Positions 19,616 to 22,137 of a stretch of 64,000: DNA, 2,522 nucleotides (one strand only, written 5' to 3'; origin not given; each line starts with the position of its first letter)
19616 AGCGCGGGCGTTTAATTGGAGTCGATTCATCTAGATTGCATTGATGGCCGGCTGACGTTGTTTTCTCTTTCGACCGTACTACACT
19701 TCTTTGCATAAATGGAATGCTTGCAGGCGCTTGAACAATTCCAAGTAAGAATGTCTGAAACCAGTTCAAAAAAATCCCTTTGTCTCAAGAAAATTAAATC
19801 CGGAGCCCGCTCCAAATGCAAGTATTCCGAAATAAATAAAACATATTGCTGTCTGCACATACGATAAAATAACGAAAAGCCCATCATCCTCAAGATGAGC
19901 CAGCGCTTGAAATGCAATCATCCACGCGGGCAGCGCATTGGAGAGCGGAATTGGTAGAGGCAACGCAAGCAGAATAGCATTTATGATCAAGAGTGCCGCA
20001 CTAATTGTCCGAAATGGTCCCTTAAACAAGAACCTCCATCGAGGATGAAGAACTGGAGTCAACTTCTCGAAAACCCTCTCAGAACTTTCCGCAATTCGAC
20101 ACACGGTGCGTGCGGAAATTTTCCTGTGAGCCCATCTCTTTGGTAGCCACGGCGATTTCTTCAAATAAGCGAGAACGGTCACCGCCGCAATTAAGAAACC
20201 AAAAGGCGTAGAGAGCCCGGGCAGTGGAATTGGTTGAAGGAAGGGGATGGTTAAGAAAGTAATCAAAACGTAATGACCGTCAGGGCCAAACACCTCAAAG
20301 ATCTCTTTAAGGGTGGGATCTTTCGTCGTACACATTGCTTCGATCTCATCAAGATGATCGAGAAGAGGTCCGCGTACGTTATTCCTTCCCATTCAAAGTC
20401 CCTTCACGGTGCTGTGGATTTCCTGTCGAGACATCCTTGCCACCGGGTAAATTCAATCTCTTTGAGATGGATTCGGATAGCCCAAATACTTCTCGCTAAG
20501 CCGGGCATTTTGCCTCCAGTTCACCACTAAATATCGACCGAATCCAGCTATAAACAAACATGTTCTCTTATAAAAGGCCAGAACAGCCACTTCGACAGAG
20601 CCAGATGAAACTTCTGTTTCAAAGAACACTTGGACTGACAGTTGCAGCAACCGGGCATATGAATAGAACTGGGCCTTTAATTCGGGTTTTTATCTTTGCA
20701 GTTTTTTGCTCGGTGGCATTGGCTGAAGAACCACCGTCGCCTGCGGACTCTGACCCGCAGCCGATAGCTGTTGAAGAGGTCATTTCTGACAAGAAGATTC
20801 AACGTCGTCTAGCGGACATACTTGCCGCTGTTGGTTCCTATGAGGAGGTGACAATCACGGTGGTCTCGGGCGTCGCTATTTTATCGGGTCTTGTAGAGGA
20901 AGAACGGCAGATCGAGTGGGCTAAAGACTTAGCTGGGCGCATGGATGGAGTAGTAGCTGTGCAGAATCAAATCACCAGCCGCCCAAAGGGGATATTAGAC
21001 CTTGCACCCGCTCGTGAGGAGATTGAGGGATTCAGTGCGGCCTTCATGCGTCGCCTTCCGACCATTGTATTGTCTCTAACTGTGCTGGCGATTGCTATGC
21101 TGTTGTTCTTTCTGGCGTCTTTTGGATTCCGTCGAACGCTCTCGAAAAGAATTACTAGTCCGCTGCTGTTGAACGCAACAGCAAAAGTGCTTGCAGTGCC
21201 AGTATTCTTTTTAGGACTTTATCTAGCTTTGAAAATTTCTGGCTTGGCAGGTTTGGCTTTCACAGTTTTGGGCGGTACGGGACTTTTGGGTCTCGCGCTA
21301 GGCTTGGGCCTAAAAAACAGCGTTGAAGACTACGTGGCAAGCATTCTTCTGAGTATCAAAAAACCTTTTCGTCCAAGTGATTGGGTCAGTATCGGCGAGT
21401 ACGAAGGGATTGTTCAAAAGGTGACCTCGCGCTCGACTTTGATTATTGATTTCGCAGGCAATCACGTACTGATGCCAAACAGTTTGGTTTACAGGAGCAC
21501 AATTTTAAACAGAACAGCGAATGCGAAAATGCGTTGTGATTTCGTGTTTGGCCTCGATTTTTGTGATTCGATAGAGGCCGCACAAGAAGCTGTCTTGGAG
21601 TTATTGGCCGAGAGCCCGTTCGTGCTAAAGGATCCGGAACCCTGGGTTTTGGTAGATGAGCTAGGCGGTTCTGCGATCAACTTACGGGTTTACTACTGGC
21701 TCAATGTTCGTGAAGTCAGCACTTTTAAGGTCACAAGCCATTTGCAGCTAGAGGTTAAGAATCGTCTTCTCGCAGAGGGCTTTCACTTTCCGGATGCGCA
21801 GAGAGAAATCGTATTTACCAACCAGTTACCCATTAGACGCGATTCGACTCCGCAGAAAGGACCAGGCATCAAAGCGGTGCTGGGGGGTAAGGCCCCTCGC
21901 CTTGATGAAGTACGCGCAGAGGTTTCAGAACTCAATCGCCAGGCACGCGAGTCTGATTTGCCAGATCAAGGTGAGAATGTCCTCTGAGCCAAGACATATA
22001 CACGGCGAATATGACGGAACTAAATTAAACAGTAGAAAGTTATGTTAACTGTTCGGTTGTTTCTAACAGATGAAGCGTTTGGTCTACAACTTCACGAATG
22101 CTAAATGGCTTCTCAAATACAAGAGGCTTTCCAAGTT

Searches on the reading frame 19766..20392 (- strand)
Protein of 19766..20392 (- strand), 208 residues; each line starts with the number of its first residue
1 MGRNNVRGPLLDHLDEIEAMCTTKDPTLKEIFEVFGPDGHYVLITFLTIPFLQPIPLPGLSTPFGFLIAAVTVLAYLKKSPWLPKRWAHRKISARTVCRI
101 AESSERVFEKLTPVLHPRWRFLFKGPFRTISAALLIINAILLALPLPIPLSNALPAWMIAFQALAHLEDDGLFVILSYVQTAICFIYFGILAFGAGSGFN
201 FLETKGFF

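Call 94: search_protein_families(library=pfam, proteins=[window:19766-20392:-], max_evalue=0.001)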
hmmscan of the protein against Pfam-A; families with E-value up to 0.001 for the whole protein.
window:19766-20392:- (208 aa): 1 family
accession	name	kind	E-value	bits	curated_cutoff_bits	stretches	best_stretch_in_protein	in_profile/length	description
PF06055.17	ExoD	-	2.7e-44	151.1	23.8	1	12-189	3-179/180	Exopolysaccharide synthesis, ExoD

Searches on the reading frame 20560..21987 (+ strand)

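Call 94: search_protein_families(library=pfam, proteins=[window:20560-21987:+], max_evalue=0.001)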
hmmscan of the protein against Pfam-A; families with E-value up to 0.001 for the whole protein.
window:20560-21987:+ (475 aa): 3 families
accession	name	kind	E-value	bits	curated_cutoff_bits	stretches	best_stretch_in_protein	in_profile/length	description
PF00924.24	MS_channel_2nd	-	1.3e-13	51.3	20.2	1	253-318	1-66/68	Mechanosensitive ion channel, beta-domain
PF04972.22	BON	-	1.6e-10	41.5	27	1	76-141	1-68/69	BON domain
PF21082.3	MS_channel_3rd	-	2e-08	35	21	1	328-409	3-87/88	Mechanosensitive ion channel MscS, C-terminal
